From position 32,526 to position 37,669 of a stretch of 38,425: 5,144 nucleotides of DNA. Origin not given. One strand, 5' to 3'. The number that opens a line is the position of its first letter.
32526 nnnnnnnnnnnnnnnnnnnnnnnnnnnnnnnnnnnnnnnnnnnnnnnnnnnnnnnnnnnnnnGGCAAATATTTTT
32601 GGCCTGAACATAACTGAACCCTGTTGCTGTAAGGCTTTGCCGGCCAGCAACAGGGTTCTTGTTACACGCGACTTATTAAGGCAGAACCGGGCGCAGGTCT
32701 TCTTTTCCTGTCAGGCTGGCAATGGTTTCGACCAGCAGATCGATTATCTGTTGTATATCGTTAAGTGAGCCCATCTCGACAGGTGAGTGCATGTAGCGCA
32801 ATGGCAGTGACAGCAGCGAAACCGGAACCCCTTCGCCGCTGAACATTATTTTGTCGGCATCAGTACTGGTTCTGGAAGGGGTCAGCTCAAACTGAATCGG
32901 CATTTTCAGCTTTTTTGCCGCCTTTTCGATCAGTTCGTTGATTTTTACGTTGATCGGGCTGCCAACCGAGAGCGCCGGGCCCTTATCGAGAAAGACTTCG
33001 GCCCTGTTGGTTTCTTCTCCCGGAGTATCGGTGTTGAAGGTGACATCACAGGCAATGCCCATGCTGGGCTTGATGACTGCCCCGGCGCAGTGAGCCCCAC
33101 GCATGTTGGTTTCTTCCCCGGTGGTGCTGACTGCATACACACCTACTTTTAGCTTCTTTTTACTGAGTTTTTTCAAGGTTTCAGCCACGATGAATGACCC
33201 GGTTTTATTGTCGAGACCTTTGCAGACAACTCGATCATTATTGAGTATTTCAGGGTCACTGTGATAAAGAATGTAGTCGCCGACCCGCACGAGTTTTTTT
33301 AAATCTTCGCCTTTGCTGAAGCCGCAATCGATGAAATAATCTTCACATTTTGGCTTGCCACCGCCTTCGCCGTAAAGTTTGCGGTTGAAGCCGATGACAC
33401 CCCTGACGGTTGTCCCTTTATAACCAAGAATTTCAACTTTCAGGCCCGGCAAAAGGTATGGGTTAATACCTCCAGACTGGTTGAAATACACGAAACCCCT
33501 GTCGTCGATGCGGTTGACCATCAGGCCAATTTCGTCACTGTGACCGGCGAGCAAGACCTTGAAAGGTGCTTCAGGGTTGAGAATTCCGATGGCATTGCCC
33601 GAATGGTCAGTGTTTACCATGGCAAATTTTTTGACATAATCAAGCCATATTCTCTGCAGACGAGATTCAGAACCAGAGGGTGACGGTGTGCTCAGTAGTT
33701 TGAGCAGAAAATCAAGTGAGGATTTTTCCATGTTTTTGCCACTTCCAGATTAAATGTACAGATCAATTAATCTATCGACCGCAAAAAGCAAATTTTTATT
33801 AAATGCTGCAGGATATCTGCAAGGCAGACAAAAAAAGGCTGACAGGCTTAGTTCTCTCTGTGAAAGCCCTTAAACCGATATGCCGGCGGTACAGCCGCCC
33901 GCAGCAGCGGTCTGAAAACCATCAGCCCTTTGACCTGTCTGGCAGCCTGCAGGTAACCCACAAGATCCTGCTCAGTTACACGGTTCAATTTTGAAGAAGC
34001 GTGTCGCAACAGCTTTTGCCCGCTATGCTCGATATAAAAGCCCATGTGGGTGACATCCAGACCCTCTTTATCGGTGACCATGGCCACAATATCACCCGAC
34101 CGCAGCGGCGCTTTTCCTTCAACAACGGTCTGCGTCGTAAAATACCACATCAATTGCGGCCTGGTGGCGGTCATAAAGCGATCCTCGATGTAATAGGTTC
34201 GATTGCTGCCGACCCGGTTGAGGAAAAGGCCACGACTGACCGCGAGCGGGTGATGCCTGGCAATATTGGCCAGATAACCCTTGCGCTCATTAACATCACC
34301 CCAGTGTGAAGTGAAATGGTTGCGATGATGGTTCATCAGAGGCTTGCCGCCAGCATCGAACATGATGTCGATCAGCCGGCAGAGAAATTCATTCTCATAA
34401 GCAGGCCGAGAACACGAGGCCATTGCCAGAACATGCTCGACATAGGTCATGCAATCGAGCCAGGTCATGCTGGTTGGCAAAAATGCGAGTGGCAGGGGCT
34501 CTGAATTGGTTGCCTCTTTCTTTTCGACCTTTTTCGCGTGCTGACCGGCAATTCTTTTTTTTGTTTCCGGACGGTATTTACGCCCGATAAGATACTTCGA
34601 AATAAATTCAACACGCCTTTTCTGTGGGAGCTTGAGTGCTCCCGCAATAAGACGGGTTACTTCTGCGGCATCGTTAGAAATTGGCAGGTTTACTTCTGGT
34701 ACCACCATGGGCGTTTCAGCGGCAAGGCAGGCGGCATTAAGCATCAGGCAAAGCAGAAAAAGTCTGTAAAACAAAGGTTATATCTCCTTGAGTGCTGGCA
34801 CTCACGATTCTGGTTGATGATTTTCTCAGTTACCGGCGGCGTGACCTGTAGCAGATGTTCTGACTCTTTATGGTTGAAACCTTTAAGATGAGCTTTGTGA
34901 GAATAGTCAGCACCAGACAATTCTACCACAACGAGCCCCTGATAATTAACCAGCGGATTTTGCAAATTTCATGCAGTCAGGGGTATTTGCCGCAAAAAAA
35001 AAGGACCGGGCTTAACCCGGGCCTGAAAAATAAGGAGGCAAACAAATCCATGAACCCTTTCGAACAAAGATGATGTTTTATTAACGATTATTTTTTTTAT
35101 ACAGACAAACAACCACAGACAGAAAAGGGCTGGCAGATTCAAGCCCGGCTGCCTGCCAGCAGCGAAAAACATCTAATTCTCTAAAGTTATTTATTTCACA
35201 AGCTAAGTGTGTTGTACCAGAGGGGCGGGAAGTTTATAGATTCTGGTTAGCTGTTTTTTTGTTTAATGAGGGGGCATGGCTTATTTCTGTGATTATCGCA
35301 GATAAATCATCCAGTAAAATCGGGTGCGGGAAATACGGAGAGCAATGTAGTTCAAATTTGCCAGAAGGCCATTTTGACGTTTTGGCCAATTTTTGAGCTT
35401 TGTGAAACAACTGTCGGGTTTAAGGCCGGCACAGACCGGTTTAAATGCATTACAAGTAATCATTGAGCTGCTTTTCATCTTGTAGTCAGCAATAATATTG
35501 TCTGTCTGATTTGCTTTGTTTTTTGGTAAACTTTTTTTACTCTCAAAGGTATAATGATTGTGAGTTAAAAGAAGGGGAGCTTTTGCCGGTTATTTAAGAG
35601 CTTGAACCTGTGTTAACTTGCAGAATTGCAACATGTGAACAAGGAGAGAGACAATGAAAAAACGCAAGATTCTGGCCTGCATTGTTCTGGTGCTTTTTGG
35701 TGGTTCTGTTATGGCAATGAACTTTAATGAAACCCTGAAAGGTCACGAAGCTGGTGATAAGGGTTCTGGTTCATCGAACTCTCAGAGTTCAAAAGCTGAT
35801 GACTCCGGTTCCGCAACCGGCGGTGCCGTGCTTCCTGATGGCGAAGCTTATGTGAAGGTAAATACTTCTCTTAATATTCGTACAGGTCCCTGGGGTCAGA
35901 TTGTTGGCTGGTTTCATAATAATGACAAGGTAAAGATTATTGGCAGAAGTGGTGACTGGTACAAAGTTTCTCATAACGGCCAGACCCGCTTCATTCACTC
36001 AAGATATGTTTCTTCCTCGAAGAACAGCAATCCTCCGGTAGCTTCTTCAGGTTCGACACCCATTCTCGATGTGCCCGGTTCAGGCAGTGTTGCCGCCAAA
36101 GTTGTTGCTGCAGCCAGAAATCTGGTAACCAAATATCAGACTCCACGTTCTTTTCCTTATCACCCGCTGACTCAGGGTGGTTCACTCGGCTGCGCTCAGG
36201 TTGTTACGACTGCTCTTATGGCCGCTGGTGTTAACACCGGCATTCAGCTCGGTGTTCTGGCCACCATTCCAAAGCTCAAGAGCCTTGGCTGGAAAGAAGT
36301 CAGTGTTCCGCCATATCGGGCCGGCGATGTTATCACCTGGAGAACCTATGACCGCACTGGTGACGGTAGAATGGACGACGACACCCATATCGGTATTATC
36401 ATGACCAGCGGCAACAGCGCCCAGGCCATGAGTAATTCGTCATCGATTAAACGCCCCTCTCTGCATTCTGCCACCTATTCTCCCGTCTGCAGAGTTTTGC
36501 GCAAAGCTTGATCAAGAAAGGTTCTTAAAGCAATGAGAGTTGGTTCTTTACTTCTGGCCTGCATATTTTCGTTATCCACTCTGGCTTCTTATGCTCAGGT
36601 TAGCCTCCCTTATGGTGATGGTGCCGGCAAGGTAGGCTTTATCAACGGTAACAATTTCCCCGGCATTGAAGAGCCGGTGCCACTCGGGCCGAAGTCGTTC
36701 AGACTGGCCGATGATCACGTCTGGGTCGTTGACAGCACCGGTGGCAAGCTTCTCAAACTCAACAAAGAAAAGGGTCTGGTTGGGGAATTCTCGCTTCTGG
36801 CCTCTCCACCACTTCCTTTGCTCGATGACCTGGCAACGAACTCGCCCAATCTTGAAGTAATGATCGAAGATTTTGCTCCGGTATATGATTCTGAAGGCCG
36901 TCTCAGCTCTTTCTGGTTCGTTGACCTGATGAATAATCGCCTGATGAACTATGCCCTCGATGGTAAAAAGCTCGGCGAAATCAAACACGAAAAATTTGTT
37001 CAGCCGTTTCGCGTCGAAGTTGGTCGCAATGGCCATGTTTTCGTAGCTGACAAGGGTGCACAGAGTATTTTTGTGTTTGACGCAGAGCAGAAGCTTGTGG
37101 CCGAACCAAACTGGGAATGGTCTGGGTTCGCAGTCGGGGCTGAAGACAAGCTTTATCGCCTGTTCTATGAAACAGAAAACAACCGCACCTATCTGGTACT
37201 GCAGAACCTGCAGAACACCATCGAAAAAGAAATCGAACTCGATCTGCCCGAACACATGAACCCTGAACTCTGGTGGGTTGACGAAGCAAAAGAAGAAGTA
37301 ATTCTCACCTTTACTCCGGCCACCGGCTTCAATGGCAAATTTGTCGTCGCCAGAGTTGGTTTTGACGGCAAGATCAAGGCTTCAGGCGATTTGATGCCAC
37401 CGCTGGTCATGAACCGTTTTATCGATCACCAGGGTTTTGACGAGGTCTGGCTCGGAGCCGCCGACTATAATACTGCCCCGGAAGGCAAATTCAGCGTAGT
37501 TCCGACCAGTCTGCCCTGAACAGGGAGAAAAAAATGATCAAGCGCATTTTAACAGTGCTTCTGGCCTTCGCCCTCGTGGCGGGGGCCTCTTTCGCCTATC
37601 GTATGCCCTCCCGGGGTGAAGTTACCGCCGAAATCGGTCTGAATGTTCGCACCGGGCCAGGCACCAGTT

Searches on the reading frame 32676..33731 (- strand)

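Call 10: search_protein_families(library=pfam, proteins=[window:32676-33731:-], max_evalue=0.01)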
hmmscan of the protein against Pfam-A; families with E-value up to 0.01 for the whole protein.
window:32676-33731:- (351 aa): 3 families
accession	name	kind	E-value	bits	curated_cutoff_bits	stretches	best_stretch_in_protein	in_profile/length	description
PF05343.19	Peptidase_M42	-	1.2e-70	238.3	23.2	1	45-332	1-292/292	M42 glutamyl aminopeptidase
PF04389.22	Peptidase_M28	-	1.6e-06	28.4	21.3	1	174-307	32-158/193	Peptidase family M28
PF01546.33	Peptidase_M20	-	0.0001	22.7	24.6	1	174-337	35-204/206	Peptidase family M20/M25/M40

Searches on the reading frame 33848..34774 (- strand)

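Call 11: search_protein_families(library=pfam, proteins=[window:33848-34774:-], max_evalue=0.01)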
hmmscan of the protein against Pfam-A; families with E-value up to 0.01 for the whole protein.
window:33848-34774:- (308 aa): 1 family
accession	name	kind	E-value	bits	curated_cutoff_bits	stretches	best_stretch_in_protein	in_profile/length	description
PF07313.18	AmiA-like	-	3.3e-25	89.2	27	1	101-278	28-199/202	N-acetylmuramoyl-L-alanine amidase-like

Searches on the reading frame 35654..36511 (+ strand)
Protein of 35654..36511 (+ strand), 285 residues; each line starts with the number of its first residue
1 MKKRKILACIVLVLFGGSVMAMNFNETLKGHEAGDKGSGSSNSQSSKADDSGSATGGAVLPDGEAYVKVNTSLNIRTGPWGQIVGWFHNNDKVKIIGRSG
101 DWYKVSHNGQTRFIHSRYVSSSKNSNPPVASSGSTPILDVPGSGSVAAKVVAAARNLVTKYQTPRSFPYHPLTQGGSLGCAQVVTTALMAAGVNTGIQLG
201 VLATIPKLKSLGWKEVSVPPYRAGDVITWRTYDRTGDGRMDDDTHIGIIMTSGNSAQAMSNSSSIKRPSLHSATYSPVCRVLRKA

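Call 11: search_protein_families(library=pfam, proteins=[window:35654-36511:+], max_evalue=0.01)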
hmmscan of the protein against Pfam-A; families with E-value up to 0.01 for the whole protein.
window:35654-36511:+ (285 aa): 1 family
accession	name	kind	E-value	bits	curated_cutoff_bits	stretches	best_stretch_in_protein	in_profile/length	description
PF08239.17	SH3_3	-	2.3e-12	47.3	27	1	72-120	2-54/54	Bacterial SH3 domain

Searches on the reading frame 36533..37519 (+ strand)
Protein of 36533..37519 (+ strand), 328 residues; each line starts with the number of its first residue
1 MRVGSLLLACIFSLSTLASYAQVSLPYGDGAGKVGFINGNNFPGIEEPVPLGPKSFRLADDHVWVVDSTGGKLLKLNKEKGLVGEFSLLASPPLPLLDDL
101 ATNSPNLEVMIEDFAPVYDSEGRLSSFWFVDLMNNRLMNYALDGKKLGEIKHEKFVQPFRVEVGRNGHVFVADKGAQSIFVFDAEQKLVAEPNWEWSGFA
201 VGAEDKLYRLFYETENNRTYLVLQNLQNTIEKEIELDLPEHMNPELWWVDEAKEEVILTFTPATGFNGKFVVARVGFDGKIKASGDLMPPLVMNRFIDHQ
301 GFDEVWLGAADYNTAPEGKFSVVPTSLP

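Call 47: search_protein_families(library=pfam, proteins=[window:36533-37519:+], max_evalue=0.01)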
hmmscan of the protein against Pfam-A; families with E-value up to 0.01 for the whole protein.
window:36533-37519:+ (328 aa): 1 family
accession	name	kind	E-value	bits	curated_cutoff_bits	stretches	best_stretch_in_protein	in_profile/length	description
PF01436.27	NHL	-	0.00026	21.3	20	0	162-182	8-28/28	NHL repeat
